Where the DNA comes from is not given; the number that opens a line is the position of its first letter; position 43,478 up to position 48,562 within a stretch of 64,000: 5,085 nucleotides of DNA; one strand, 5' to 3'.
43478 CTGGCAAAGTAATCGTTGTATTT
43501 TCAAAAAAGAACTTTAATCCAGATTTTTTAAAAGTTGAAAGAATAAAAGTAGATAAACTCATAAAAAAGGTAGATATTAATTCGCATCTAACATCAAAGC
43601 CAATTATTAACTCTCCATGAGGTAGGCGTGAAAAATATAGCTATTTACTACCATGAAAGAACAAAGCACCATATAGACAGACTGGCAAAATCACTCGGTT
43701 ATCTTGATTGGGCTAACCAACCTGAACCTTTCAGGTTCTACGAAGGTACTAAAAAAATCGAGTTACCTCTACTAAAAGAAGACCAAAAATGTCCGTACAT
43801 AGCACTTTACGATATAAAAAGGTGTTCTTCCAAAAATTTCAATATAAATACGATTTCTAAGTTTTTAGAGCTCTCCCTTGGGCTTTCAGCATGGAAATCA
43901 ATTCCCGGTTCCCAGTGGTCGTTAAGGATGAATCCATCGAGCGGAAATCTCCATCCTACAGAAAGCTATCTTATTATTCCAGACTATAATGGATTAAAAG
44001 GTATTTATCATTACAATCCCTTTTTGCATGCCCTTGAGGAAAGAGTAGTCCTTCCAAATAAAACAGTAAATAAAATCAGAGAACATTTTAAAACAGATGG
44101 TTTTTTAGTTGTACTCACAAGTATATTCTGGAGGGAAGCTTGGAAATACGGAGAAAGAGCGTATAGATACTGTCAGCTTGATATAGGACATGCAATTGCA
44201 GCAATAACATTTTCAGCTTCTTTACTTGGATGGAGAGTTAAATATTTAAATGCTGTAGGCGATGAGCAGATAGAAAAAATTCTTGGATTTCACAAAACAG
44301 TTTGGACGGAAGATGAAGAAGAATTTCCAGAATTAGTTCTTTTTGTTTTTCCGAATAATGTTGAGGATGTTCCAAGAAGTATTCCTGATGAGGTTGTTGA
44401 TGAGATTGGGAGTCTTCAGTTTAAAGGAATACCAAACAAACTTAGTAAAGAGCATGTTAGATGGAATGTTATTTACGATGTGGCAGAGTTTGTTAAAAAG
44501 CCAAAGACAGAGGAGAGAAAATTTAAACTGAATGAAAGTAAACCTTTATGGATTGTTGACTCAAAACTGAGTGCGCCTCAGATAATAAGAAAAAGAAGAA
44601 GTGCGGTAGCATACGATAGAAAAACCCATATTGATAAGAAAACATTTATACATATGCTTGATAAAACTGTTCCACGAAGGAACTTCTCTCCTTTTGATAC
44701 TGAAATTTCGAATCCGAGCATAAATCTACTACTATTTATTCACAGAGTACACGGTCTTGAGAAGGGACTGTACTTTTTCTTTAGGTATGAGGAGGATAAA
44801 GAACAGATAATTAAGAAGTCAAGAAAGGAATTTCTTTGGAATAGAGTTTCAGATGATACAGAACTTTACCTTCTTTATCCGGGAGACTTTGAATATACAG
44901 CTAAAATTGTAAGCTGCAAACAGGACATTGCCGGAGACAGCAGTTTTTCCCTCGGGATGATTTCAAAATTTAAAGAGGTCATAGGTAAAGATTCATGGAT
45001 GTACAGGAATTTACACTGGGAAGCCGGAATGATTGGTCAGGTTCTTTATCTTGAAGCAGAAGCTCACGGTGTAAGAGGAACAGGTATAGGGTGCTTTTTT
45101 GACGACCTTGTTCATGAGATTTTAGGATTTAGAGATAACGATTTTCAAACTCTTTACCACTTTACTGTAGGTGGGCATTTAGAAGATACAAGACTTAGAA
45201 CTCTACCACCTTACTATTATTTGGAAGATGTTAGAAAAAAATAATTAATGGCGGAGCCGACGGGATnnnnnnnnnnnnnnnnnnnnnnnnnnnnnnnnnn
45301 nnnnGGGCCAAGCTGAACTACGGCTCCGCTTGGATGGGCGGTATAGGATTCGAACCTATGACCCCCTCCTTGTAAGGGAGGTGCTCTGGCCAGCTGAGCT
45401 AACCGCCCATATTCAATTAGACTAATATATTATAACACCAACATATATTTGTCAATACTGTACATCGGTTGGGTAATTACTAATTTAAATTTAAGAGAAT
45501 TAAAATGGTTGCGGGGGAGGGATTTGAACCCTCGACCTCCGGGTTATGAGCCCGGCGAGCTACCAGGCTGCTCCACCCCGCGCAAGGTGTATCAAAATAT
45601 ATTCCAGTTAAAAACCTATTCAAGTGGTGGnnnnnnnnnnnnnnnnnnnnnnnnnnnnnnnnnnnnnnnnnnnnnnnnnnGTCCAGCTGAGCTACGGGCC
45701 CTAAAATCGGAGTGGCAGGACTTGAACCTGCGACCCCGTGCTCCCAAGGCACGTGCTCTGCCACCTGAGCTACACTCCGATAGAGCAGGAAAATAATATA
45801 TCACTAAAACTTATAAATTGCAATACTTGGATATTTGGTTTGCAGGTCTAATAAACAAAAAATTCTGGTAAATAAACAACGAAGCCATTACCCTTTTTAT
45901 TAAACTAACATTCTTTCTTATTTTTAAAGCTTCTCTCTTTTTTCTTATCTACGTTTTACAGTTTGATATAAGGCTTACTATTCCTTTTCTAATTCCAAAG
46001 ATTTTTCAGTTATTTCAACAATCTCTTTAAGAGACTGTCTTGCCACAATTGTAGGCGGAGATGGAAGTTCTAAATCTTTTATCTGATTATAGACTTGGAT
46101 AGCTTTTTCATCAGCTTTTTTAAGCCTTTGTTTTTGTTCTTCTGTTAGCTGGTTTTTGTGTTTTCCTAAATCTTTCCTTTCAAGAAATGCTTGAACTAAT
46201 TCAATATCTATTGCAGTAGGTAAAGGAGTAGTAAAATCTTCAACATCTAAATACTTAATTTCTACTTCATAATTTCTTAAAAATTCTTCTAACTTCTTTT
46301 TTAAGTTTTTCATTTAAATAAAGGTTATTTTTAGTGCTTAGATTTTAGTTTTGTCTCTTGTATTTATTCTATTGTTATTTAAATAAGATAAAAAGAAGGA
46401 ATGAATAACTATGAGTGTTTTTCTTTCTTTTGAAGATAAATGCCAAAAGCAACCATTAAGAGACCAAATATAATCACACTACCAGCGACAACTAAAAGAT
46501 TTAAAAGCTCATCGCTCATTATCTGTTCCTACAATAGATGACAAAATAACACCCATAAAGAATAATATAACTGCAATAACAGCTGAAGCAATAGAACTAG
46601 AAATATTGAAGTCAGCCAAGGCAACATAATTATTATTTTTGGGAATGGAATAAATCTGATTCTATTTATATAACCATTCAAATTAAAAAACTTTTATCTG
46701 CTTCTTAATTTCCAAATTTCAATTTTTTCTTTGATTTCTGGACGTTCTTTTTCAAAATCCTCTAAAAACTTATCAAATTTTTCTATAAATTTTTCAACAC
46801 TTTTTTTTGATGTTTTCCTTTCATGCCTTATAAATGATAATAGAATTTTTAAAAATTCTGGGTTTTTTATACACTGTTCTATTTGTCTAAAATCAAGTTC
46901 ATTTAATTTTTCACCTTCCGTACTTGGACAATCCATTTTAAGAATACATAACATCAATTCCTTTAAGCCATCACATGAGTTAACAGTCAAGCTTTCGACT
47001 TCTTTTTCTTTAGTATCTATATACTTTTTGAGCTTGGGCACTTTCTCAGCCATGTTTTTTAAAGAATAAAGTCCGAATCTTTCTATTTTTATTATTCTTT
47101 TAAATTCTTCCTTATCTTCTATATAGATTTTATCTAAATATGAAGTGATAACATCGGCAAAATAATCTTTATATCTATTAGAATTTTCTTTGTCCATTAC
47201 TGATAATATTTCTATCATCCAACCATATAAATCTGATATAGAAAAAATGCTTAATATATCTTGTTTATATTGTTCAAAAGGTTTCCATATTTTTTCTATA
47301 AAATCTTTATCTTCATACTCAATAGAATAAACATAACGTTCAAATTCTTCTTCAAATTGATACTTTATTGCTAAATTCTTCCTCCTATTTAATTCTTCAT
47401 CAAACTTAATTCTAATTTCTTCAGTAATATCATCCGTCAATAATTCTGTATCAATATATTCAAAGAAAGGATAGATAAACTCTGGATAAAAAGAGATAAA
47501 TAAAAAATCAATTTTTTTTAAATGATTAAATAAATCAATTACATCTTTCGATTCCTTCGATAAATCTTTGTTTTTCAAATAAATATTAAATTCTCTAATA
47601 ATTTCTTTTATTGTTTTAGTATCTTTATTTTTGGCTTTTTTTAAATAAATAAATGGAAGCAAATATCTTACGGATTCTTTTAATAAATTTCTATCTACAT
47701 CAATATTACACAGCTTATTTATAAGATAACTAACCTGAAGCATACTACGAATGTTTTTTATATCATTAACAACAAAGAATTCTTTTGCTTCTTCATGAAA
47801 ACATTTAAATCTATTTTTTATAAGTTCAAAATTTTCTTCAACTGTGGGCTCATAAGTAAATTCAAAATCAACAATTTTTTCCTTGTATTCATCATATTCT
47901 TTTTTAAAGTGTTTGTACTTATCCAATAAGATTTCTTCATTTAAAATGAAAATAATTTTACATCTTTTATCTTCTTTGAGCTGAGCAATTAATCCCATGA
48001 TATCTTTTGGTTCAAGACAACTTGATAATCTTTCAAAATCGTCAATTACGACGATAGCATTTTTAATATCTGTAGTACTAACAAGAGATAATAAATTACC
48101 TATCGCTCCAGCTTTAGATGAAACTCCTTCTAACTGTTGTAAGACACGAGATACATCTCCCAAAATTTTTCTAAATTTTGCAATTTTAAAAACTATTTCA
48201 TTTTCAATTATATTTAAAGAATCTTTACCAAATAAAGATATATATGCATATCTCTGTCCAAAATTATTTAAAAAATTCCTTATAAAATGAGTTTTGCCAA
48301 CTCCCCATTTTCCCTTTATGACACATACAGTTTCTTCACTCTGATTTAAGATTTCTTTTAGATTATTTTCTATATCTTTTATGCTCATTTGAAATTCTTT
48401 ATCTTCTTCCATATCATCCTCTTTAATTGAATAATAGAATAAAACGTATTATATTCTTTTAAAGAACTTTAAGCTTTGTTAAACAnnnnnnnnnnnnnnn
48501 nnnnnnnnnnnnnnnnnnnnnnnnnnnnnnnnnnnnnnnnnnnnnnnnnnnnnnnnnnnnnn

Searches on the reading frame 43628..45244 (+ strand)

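Call 64: search_protein_families(library=pfam, proteins=[window:43628-45244:+])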
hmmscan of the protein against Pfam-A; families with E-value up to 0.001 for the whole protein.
window:43628-45244:+ (538 aa): 1 family
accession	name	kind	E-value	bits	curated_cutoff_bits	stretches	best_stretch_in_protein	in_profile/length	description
PF00881.29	Nitroreductase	-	3.3e-14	53.8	23.5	2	100-221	28-154/167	Nitroreductase family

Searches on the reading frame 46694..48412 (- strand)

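Call 64: search_protein_families(library=pfam, proteins=[window:46694-48412:-])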
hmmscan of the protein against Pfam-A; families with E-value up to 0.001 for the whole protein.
window:46694-48412:- (572 aa): 3 families
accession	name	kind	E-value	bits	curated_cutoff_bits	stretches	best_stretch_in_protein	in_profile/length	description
PF07693.20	KAP_NTPase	-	1.8e-08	34.4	20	1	14-54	4-47/293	KAP family P-loop domain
PF13401.12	AAA_22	-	1.6e-07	32.2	27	1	26-161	4-126/130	AAA domain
PF01637.24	ATPase_2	-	2.2e-06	28.1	33.2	1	16-159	9-156/225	ATPase domain predominantly from Archaea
